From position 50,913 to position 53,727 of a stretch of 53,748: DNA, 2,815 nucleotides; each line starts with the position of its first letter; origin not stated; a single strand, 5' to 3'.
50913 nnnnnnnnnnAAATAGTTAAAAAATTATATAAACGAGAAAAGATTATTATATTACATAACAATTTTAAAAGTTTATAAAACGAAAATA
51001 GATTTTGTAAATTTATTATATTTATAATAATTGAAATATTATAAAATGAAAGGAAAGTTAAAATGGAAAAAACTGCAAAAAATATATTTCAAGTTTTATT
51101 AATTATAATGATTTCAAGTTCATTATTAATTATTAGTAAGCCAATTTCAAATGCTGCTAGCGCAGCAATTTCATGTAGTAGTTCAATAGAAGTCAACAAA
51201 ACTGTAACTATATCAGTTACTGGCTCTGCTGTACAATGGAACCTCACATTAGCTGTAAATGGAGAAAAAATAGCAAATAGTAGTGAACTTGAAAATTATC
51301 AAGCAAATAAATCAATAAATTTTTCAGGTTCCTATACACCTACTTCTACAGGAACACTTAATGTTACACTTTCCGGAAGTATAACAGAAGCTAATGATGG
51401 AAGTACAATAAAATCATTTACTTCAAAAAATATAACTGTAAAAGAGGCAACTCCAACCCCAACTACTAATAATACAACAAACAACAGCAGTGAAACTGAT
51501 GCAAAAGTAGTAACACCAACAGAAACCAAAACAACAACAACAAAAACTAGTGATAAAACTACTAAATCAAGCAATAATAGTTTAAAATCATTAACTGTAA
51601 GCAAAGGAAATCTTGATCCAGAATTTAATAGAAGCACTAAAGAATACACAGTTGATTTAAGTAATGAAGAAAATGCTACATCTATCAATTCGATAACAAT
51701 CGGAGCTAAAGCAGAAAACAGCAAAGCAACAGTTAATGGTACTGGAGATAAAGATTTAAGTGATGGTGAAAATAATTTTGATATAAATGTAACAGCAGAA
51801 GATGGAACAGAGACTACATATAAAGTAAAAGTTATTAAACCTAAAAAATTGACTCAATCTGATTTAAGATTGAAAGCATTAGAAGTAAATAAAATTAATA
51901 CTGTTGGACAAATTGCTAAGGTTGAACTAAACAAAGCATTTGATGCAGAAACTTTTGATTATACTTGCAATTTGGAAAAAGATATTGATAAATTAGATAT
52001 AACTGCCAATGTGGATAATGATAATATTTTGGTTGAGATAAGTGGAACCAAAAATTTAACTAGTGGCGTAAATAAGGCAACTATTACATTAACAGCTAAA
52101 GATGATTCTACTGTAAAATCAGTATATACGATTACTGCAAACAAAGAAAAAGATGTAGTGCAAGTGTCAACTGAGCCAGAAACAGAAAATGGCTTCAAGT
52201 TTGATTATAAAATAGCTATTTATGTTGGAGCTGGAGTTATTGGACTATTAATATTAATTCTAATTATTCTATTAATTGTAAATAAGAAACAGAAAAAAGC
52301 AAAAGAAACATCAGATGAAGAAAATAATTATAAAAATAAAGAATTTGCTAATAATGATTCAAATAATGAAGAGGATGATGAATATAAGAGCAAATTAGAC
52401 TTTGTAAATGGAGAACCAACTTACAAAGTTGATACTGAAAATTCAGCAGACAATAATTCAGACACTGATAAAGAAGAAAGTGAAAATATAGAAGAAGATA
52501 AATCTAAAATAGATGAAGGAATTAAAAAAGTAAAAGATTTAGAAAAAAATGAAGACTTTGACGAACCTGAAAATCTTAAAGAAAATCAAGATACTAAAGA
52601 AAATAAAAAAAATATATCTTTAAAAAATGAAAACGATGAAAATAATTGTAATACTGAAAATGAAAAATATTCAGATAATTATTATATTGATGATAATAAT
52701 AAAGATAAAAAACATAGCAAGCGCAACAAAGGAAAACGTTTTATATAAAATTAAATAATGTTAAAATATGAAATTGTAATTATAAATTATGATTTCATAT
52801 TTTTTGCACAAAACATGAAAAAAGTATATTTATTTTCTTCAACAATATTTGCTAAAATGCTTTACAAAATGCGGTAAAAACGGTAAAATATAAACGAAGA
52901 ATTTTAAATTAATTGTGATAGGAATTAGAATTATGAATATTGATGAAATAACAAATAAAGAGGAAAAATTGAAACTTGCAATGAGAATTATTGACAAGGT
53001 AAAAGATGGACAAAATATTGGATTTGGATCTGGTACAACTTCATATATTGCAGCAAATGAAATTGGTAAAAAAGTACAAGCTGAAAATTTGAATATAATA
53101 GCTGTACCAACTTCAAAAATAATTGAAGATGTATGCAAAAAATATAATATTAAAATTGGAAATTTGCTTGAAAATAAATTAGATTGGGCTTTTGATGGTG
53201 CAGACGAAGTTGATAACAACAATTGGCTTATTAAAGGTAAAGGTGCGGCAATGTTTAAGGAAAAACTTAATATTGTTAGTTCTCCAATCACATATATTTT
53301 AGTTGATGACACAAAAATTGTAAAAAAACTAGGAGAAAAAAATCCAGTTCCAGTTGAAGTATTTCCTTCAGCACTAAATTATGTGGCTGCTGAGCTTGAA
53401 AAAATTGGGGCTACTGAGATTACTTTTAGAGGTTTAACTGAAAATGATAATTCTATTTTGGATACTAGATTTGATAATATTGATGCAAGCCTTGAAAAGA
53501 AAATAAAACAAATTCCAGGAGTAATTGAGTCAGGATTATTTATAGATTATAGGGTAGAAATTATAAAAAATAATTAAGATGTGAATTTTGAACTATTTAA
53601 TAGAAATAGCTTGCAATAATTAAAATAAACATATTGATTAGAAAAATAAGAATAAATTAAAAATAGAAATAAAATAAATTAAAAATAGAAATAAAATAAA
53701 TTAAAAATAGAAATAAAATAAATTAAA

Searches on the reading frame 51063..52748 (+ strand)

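Call 63: search_protein_families(library=pfam, proteins=[window:51063-52748:+], max_evalue=0.001)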
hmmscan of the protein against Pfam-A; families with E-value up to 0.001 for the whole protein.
window:51063-52748:+ (561 aa): 1 family
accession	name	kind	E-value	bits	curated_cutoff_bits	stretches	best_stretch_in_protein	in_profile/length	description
PF12733.13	Cadherin-like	-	1.3e-13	51.6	24.2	2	174-259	1-88/89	Cadherin-like beta sandwich domain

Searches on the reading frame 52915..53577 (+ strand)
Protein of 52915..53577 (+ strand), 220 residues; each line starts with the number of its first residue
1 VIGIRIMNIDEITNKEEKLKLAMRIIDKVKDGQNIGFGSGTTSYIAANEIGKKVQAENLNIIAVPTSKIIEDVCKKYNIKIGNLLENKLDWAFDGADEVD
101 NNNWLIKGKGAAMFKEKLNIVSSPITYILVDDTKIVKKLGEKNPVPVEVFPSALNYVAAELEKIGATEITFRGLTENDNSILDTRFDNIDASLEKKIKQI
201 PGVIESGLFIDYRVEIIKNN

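Call 63: search_protein_families(library=pfam, proteins=[window:52915-53577:+], max_evalue=0.001)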
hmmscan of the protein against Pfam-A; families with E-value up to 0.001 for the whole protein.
window:52915-53577:+ (220 aa): 2 families
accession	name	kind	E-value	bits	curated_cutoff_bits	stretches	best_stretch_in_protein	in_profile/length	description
PF06026.20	Rib_5-P_isom_A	-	5.2e-41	140.6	26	1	63-216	2-166/173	Ribose 5-phosphate isomerase A (phosphoriboisomerase A)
PF00455.28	DeoRC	-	8e-05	23.1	31.8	1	14-62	2-47/160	DeoR C terminal sensor domain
